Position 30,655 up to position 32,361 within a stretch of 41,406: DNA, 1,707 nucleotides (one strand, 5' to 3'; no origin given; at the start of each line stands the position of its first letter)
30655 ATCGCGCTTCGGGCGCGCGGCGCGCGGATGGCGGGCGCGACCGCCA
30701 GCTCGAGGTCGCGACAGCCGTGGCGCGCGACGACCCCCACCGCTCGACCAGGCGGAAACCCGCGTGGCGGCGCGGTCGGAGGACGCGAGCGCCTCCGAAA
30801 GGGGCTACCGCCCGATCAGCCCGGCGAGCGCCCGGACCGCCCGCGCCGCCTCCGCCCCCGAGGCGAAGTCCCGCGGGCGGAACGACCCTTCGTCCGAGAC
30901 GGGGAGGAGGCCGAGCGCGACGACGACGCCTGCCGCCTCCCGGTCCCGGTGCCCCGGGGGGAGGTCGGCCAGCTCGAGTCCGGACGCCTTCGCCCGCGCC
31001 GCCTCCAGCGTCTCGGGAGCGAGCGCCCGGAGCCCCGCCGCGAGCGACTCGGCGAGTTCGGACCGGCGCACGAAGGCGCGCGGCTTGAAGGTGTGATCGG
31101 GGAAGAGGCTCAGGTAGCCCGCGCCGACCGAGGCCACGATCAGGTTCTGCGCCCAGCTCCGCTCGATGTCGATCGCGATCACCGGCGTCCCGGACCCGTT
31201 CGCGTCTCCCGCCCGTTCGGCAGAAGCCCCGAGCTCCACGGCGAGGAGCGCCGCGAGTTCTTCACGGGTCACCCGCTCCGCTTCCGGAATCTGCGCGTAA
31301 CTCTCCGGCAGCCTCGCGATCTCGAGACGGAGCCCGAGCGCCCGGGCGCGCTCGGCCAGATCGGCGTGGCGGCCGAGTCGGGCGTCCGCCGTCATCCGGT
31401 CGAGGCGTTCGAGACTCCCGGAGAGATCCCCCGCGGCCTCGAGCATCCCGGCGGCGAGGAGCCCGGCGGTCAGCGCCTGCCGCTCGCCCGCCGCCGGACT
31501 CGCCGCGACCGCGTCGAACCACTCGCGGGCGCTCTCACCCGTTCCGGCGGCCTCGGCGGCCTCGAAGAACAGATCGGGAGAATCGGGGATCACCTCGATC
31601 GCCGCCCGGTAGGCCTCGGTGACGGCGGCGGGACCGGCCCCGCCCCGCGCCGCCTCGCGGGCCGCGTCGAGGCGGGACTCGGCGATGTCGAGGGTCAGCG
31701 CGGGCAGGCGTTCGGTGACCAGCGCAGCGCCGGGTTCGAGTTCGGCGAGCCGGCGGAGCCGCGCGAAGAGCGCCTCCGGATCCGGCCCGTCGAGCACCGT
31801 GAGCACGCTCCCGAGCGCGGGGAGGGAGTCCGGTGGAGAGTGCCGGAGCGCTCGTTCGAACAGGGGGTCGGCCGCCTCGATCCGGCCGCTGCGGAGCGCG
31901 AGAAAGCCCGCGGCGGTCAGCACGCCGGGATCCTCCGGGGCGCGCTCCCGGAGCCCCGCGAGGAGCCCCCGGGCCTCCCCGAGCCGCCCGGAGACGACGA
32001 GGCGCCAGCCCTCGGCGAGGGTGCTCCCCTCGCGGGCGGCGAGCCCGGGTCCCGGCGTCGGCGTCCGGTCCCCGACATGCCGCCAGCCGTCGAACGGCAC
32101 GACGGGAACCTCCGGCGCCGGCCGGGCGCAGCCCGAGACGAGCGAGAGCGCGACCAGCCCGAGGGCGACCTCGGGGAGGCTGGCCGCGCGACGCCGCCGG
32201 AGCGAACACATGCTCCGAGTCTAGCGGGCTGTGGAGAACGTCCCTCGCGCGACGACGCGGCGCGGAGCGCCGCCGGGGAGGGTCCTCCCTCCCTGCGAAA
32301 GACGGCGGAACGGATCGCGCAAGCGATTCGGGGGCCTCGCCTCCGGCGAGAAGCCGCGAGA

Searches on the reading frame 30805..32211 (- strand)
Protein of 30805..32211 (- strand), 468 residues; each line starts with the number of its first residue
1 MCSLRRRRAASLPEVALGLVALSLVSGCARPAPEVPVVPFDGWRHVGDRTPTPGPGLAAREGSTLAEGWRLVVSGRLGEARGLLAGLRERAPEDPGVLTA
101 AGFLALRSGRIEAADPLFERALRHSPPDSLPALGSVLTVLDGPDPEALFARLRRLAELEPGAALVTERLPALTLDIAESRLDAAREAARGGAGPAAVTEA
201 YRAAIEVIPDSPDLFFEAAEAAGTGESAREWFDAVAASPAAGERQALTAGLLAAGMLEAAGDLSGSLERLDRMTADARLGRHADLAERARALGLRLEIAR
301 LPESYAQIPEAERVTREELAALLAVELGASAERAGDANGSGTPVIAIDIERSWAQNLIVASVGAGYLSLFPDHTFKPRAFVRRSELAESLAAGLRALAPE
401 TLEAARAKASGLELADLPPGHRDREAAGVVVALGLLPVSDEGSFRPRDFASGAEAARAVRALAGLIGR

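Call 12: search_protein_families(library=pfam, proteins=[window:30805-32211:-], max_evalue=0.01)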
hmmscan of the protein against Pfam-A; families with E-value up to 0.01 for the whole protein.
window:30805-32211:- (468 aa): 3 families
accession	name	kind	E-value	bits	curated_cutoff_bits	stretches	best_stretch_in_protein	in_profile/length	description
PF00395.25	SLH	-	2.1e-05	24.8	20.8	0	429-456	17-44/44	S-layer homology domain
PF14559.12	TPR_19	-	0.0018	19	25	1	74-129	4-59/68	Tetratricopeptide repeat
PF13432.12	TPR_16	-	0.0033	18.3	32.7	1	65-128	1-64/65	Tetratricopeptide repeat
